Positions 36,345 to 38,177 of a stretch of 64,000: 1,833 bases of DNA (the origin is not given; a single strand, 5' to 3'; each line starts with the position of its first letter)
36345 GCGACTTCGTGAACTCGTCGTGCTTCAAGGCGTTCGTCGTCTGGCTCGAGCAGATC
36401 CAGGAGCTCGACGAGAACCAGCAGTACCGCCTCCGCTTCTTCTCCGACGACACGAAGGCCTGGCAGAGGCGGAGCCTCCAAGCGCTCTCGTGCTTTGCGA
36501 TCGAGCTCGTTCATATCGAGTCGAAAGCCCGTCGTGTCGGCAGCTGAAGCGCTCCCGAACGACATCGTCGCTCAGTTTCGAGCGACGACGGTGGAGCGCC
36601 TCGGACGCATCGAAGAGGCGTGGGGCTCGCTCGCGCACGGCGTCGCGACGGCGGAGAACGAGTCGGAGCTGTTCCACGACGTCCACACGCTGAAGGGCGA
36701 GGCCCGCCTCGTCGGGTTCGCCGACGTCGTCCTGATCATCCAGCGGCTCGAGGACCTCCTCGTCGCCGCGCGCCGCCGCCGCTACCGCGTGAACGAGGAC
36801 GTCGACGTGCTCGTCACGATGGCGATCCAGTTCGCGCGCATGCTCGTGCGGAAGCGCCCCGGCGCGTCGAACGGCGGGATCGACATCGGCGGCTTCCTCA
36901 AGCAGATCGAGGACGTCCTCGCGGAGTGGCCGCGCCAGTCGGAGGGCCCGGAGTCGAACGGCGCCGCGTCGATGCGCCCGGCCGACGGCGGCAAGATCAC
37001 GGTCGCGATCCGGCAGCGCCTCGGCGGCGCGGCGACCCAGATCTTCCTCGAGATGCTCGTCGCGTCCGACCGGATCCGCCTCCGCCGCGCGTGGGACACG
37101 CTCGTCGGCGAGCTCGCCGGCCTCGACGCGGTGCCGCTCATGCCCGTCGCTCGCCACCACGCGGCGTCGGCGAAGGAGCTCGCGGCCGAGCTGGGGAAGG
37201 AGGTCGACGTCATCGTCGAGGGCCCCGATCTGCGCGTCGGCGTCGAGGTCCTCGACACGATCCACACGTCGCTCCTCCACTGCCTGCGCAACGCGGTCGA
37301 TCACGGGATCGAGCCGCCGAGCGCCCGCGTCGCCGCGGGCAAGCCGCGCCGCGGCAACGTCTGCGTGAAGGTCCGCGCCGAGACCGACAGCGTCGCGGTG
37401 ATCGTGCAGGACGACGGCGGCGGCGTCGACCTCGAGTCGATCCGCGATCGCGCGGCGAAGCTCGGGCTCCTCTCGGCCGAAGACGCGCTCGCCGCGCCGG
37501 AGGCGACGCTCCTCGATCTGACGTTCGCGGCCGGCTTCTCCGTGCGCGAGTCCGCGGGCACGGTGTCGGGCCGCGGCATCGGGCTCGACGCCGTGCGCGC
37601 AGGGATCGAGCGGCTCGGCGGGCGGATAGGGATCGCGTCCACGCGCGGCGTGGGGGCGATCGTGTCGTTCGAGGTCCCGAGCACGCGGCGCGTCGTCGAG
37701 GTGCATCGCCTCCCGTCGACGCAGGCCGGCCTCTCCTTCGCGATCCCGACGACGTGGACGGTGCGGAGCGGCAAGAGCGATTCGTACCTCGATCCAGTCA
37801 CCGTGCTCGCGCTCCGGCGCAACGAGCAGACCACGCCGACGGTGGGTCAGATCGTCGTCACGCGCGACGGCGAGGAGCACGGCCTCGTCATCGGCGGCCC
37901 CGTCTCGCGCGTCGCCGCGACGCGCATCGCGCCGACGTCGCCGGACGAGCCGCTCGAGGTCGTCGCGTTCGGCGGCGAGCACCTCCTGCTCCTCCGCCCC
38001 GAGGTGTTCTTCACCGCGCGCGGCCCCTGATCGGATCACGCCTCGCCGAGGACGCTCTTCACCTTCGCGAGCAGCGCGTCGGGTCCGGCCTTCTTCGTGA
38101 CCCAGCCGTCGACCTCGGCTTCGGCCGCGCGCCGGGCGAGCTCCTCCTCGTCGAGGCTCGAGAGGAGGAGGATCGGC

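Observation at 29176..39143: Composite signalling island: two partner-switching modules interleaved with CheA/CheB/Hpt/CheY-type genes, with no MCP, CheW or CheR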

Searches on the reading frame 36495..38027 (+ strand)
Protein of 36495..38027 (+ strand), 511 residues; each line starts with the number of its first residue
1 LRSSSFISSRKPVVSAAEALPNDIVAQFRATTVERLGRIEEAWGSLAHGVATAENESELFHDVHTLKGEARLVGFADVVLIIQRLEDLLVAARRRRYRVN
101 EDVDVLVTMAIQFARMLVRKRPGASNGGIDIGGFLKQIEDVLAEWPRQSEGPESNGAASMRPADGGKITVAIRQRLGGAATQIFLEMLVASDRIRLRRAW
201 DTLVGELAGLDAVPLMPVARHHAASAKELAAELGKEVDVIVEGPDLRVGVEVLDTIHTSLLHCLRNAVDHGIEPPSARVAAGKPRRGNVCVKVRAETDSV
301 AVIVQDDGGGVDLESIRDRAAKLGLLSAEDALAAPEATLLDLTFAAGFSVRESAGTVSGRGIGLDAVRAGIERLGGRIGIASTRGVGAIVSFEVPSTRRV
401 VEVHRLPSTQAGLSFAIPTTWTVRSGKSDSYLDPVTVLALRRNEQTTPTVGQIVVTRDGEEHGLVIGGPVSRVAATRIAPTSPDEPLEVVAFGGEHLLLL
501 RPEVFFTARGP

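Call 8: search_protein_families(library=pfam, max_evalue=0.01, proteins=[window:36495-38027:+])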
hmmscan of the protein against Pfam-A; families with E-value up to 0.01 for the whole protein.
window:36495-38027:+ (511 aa): 2 families
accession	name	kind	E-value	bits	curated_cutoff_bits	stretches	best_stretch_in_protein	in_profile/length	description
PF02518.31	HATPase_c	-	2e-12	48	26.4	1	259-397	5-110/111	Histidine kinase-, DNA gyrase B-, and HSP90-like ATPase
PF01627.28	Hpt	-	1.3e-10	41.8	24.6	1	23-97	1-64/84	Hpt domain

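Call 10: find_homologous_proteins(query=window:36531-38027:+)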
Query window:36531-38027:+ (499 aa): 2802 proteins with E <= 0.001 among 8000 candidates; the best 120 are listed.
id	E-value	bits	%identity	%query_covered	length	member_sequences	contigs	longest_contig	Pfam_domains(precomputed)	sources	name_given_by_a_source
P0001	0.0e+0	1066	100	100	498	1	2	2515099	PF02518.32,PF01627.29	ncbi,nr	ncbi:MAG: Hpt domain-containing protein [Labilithrix sp.]|nr:Hpt domain-containing protein [Labilith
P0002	1.1e-250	851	79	98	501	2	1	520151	PF02518.32,PF01627.29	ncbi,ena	ncbi:MAG: ATP-binding protein [Labilithrix sp.]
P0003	4.3e-246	835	78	99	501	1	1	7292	PF02518.32,PF01627.29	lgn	-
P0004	6.6e-244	828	77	100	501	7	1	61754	PF02518.32,PF01627.29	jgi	jgi:two-component system chemotaxis sensor kinase CheA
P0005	2.9e-242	823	77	99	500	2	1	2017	PF02518.32,PF01627.29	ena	-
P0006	1.5e-240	817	75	98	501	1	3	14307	PF02518.32,PF01627.29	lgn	-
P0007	1.6e-238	810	75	98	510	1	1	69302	PF02518.32,PF01627.29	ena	-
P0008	5.8e-237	805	75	99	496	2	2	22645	PF02518.32,PF01627.29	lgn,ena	-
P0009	5.7e-235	799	75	99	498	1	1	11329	PF02518.32,PF01627.29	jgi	jgi:two-component system chemotaxis sensor kinase CheA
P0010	1.9e-224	764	71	99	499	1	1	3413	PF02518.32,PF01627.29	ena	-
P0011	1.7e-223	761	72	99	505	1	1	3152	PF02518.32,PF01627.29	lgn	-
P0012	4.1e-222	756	72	99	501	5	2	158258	PF02518.32,PF01627.29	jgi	-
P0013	1.7e-220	751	71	98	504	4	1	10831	PF02518.32,PF01627.29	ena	-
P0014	2.8e-220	750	71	98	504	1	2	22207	PF02518.32,PF01627.29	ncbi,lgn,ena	-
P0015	1.5e-217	741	71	98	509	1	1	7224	PF02518.32,PF01627.29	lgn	-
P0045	1.8e-155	537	54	98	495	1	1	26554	PF02518.32,PF01627.29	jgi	jgi:two-component system chemotaxis sensor kinase CheA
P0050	3.3e-139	483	49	98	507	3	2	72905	PF02518.32,PF01627.29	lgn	-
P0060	9.0e-118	412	45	99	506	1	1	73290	PF02518.32,PF01627.29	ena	-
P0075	2.5e-104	368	42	98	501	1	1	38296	PF02518.32,PF01627.29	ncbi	-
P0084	1.4e-95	339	39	98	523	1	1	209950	PF02518.32,PF01627.29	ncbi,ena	-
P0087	1.4e-94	336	41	98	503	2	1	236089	PF02518.32,PF01627.29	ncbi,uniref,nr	ncbi:ATP-binding protein [Chondromyces apiculatus]|uniref:ATP-binding protein n=1 Tax=Chondromyces a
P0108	1.2e-89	320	38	97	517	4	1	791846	PF02518.32,PF01627.29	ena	-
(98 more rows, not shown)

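Call 11: find_encoding_contigs(protein=P0087, flank=10000, max_places=2)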
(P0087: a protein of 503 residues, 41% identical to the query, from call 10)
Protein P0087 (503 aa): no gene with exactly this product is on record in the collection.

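Call 12: find_encoding_contigs(protein=P0108, flank=10000, max_places=2)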
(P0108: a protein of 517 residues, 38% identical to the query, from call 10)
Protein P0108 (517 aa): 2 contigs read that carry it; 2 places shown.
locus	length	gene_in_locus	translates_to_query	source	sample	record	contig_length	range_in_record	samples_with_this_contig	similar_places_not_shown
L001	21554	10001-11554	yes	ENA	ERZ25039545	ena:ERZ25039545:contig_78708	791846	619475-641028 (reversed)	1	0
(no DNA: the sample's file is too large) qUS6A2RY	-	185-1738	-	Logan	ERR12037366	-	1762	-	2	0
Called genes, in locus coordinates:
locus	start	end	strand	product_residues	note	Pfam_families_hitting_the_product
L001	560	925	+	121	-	-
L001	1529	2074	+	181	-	PF00158:Sigma54_activat, PF14532:Sigma54_activ_2, PF25601:AAA_lid_14 (faint)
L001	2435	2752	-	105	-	-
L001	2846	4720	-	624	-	-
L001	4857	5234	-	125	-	PF00072:Response_reg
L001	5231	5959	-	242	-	PF07238:PilZ (weak), PF00072:Response_reg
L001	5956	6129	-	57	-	-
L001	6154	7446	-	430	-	PF03150:CCP_MauG, PF21419:RoxA-like_Cyt-c (weak)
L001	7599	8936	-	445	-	PF03150:CCP_MauG, PF21419:RoxA-like_Cyt-c (weak)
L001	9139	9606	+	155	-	PF13581:HATPase_c_2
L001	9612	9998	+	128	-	-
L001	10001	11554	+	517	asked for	PF01627:Hpt, PF02518:HATPase_c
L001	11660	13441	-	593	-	PF14827:dCache_3 (faint), PF00672:HAMP, PF07228:SpoIIE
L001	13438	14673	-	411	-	PF14522:Cytochrome_C7 (faint), PF13435:Cytochrome_C554 (weak)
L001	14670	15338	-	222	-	PF13715:CarbopepD_reg_2 (faint), PF13620:CarboxypepD_reg, PF14686:fn3_3 (weak)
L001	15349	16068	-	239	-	-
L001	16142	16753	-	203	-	-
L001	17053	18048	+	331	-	-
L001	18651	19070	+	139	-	PF00069:Pkinase, PF07714:PK_Tyr_Ser-Thr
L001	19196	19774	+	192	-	PF09536:DUF2378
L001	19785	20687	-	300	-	PF00891:Methyltransf_2, PF13489:Methyltransf_23 (weak), PF08242:Methyltransf_12 (weak)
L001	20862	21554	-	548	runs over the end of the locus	PF03301:Trp_dioxygenase (weak), PF00266:Aminotran_5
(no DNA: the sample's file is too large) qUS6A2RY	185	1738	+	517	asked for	PF01627:Hpt, PF02518:HATPase_c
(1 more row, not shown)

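Call 14: find_related_loci(query=A1, collection=genome_contigs, flank=10000)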
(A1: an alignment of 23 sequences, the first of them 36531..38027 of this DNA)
Query A1 (499 aa) in genome_contigs; peptide patterns used: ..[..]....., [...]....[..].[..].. (x = any residue, [..] = any of these).
600 stretches matched a pattern (row limit reached: there are more); 599 encode a relative of the query (tblastn E <= 1e-3); the best 80 are kept; 80 distinct loci.
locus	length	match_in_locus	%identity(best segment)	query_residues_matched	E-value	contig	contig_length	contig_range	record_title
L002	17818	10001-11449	37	8-491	5e-77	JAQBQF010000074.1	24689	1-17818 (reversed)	MAG: Myxococcales bacterium isolate RYN_366 scaffold_702877, whole genome shotgun sequence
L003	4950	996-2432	38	8-491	4e-74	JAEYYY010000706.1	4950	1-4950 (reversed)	MAG: Proteobacteria bacterium isolate OH_CBlB_71 k127_220510, whole genome shotgun sequence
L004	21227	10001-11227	42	8-411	4e-92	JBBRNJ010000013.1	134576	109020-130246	MAG: Polyangiales bacterium isolate La1_metabat2.153 LA1C_B2.153_k141_3296254L_134576_cov_15.0006, whole genome shotgun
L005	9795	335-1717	26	6-407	4e-42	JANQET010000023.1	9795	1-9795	MAG: Myxococcota bacterium isolate PL23a_bin.40 k99_1714630, whole genome shotgun sequence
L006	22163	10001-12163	32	11-412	9e-40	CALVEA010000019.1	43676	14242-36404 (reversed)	MAG: Candidatus Gastranaerophilales bacterium isolate BRZ_CP__bin30 genome assembly, contig: BRZ_CP__NODE_1351_length_43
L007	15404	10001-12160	32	16-412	1e-39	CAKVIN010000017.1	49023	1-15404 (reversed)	MAG: uncultured Candidatus Melainabacteria bacterium isolate REFINED_METABAT215_TOP10_CONTIGS_1500_ASSEMBLY_K77_MERGED__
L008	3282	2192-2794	42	183-383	1e-39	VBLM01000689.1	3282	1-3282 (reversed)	MAG: Deltaproteobacteria bacterium isolate DP_35 14_0903_13_30cm_scaffold_8595361, whole genome shotgun sequence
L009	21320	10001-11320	26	10-411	3e-39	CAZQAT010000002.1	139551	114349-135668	MAG TPA_asm: uncultured Planctomycetaceae bacterium isolate binchicken_co97_304 genome assembly, contig: NODE_252_length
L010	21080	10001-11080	33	45-389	5e-39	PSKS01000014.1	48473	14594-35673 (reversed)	MAG: Chloroflexota bacterium isolate ERB_22_2 NODE_136_length_48473_cov_2.844318, whole genome shotgun sequence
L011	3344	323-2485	32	11-412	5e-39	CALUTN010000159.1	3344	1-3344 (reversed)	MAG: Candidatus Gastranaerophilales bacterium isolate BRZ_DC__bin16 genome assembly, contig: BRZ_DC__NODE_35487_length_3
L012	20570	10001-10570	41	215-406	7e-39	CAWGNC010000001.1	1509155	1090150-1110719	MAG: uncultured Acidobacteriaceae bacterium isolate MFD01138.bin.1.37 genome assembly, contig: contig_14450, whole genom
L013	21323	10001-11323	29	6-411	3e-38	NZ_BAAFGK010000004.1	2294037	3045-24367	Candidatus Magnetaquiglobus chichijimensis isolate FCR-1 contig_4, whole genome shotgun sequence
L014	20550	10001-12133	31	26-412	7e-38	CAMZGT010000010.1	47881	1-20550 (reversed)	MAG TPA_asm: uncultured Acinetobacter sp. isolate SRR10912534_bin.121_metaWRAP_v1.3_MAG genome assembly, contig: ERZ1421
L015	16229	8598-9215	41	181-386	2e-37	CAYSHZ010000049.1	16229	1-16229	MAG TPA_asm: uncultured Thermoanaerobaculia bacterium isolate binchicken_co67_263 genome assembly, contig: NODE_3649_len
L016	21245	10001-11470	31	10-409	4e-37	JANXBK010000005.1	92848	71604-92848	MAG: Thermodesulfovibrio sp. isolate SKYB3 NODE_5_length_92848_cov_17.590120, whole genome shotgun sequence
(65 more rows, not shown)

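Call 16: find_encoding_contigs(protein=P0002, flank=10000, max_places=1)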
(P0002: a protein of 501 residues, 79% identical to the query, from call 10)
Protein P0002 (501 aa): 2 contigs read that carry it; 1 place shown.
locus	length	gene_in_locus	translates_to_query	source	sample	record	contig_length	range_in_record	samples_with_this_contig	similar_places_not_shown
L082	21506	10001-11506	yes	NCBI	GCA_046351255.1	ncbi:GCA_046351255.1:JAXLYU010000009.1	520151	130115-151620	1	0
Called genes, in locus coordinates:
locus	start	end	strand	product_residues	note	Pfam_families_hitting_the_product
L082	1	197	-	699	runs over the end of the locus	PF01839:FG-GAP (faint), PF13517:FG-GAP_3, PF07593:UnbV_ASPIC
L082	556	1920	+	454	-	PF22778:VCPO_2nd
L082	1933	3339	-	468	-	PF00158:Sigma54_activat, PF14532:Sigma54_activ_2, PF07728:AAA_5, PF25601:AAA_lid_14, PF02954:HTH_8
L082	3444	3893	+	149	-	-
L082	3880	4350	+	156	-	PF13581:HATPase_c_2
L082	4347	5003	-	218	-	PF01740:STAS, PF13466:STAS_2 (weak)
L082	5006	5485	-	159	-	PF01740:STAS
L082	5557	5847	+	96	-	PF01627:Hpt (weak)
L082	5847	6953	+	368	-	PF00072:Response_reg, PF01339:CheB_methylest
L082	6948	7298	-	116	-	PF00072:Response_reg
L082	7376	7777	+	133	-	PF13581:HATPase_c_2, PF02518:HATPase_c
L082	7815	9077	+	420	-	PF13492:GAF_3 (weak), PF07228:SpoIIE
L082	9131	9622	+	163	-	PF13581:HATPase_c_2 (weak), PF19788:DUF6272 (weak)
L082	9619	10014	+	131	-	-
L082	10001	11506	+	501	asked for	PF01627:Hpt, PF02518:HATPase_c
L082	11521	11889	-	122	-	PF00072:Response_reg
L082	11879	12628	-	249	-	PF00072:Response_reg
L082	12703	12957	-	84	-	-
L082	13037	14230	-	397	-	PF00654:Voltage_CLC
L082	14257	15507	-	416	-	PF00512:HisKA, PF02518:HATPase_c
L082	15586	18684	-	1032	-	PF00873:ACR_tran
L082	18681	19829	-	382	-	PF25917:BSH_RND (faint), PF25973:BSH_CzcB (faint), PF25893:HH_CzcB (weak), PF25954:Beta-barrel_RND_2, PF25967:RND-MFP_C (weak), PF25975:CzcB_C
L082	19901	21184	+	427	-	-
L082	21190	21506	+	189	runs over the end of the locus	-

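Call 17: find_encoding_contigs(protein=P0050, flank=10000, max_places=1)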
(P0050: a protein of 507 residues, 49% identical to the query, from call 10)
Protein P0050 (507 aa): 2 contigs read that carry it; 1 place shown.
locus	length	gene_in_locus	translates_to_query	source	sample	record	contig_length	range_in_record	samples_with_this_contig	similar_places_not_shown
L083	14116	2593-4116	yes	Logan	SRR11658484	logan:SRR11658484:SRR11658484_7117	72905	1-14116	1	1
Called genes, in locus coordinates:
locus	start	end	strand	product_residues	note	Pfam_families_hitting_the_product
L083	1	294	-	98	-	?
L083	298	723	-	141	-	PF01740:STAS, PF13466:STAS_2 (weak)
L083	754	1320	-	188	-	PF07228:SpoIIE (faint)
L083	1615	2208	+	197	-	PF13581:HATPase_c_2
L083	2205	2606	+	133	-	-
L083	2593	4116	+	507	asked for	PF01627:Hpt, PF02518:HATPase_c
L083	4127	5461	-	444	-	PF07228:SpoIIE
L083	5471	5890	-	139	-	PF13581:HATPase_c_2, PF02518:HATPase_c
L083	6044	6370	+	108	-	PF00072:Response_reg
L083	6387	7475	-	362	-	PF00072:Response_reg, PF01339:CheB_methylest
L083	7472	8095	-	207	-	PF01627:Hpt (weak)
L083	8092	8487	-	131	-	PF00072:Response_reg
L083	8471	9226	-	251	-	PF00072:Response_reg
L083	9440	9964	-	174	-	-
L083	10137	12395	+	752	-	PF20695:UbiD_N, PF01977:UbiD, PF20696:UbiD_C, PF01209:Ubie_methyltran, PF08241:Methyltransf_11, PF08242:Methyltransf_12, PF13649:Methyltransf_25, PF13847:Methyltransf_31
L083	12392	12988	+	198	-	PF02441:Flavoprotein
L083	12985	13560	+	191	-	-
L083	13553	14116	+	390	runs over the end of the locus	PF04055:Radical_SAM, PF19288:CofH_C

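Call 18: find_encoding_contigs(protein=P0084, flank=10000, max_places=1)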
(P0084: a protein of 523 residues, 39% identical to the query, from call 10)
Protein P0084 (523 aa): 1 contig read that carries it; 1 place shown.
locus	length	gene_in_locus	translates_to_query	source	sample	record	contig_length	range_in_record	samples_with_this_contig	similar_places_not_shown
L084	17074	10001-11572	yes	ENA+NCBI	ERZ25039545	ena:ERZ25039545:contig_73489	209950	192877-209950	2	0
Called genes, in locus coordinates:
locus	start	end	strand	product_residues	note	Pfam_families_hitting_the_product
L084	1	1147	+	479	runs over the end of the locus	PF00939:Na_sulph_symp, PF03600:CitMHS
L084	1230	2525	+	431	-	PF07238:PilZ, PF11741:AMIN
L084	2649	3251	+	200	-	PF02586:SRAP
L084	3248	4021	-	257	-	PF13489:Methyltransf_23 (faint), PF08241:Methyltransf_11, PF13649:Methyltransf_25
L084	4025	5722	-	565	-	PF01425:Amidase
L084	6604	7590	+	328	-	-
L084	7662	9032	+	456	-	PF00034:Cytochrom_C (faint), PF03150:CCP_MauG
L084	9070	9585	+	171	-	PF13581:HATPase_c_2 (weak), PF19788:DUF6272 (weak), PF02518:HATPase_c (weak)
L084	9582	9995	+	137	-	-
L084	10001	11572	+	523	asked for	PF01627:Hpt, PF02518:HATPase_c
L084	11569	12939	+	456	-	PF07642:BBP2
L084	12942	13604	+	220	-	PF00127:Copper-bind (weak), PF13620:CarboxypepD_reg (weak), PF14686:fn3_3 (weak)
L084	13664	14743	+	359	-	PF14522:Cytochrome_C7 (faint), PF13435:Cytochrome_C554 (weak)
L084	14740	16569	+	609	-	PF14827:dCache_3 (weak), PF00672:HAMP, PF07228:SpoIIE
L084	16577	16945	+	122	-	PF00072:Response_reg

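Call 20: search_protein_families(library=ncbifam, max_evalue=0.1, proteins=[window:36531-38027:+])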
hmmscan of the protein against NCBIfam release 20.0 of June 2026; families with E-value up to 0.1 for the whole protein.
window:36531-38027:+ (499 aa): 15 families
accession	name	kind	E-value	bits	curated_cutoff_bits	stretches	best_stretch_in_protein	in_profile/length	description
NF041336.1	CheA_Halo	equivalog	5.8e-54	183.8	950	2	201-392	354-545/666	chemotaxis protein CheA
NF007835.0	PRK10547.1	equivalog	7.7e-34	117.3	793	1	206-387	348-526/670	chemotaxis protein CheA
NF011874.0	PRK15347.1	equivalog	2.3e-05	22.6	852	0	41-79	857-895/921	two component system sensor kinase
NF047874.1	MASE3_PAS_HK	subfamily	6.4e-05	21.9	560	1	346-388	587-628/655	MASE3 domain-containing sensor histidine kinase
NF008298.1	PRK11086.1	subfamily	0.00024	19.7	520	1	330-385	476-526/529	DcuS/MalK family sensor histidine kinase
TIGR02916.1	PEP_his_kin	equivalog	0.00067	18.3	300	1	346-383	642-679/679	XrtA/PEP-CTERM system histidine kinase PrsK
NF010411.0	PRK13837.1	equivalog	0.0011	17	647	1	327-388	623-679/828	two-component system VirA-like sensor kinase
NF008302.0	PRK11091.1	equivalog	0.0013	17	838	1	297-385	417-506/779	aerobic respiration two-component sensor histidine kinase ArcB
NF046044.1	PnpS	equivalog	0.0046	16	400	0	345-383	352-390/390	two-component system histidine kinase PnpS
NF008468.0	PRK11360.1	equivalog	0.0058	15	646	0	346-386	570-610/616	two-component system sensor histidine kinase AtoS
NF007688.0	PRK10364.1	equivalog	0.0091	14.8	479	1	346-385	413-452/460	two-component system sensor histidine kinase ZraS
TIGR02956.1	TMAO_torS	equivalog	0.0099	14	676.5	0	336-386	634-684/967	TMAO reductase system sensor histidine kinase/response regulator TorS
TIGR02966.1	phoR_proteo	equivalog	0.031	13.3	334.2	0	344-380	295-331/333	phosphate regulon sensor histidine kinase PhoR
NF011627.0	PRK15053.1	equivalog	0.047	12.3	656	0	325-387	482-542/552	sensor histidine kinase DpiB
NF006800.0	PRK09303.1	equivalog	0.07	12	342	0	343-386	336-379/383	histidine kinase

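Call 22: predict_structure(alignment_id=A1)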
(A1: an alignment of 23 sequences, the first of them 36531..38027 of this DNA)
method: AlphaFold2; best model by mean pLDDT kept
length: 499 residues; sequences in the alignment: 23
mean_pLDDT: 84.5   pTM: 0.56
mean pLDDT of the five models: 84.5, 84.4, 83.6, 82.9, 82.9
residues with pLDDT >= 90: 239; 70-90: 196; 50-70: 39; < 50: 25
segments of 3 or more residues with pLDDT < 50: 1-4, 137-154
pLDDT, mean of each block of 10 residues (from residue 1): 56 87 94 85 92 94 91 95 85 93 82 66 90 58 33 59 90 86 88 81 90 93 96 86 92 92 95 97 89 95 91 91 92 81 58 87 90 94 82 89 92 85 83 64 89 91 87 90 90 63
secondary structure, 60 per line:
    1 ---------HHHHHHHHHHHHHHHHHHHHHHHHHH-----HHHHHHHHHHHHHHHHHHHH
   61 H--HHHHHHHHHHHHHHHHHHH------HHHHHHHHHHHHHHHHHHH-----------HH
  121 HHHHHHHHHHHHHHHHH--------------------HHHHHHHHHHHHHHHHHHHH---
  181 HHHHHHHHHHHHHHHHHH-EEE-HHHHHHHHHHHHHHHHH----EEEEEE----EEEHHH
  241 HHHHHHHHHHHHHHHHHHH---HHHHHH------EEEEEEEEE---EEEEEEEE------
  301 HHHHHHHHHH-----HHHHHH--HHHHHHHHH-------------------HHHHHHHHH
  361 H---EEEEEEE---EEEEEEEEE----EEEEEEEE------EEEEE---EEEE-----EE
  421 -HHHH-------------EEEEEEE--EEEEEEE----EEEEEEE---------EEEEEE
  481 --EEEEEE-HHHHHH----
elements in order: H10-35 H41-61 H64-82 H89-107 H119-137 H158-177 H181-198 E200-202 H204-220 E225-230 E235-237 H238-259 H263-268 E275-283 E287-294 H301-310 H316-321 H324-332 H352-361 E365-371 E375-383 E388-395 E402-406 E410-413 H422-425 E439-445 E448-454 E459-465 E475-480 E483-488 H490-495
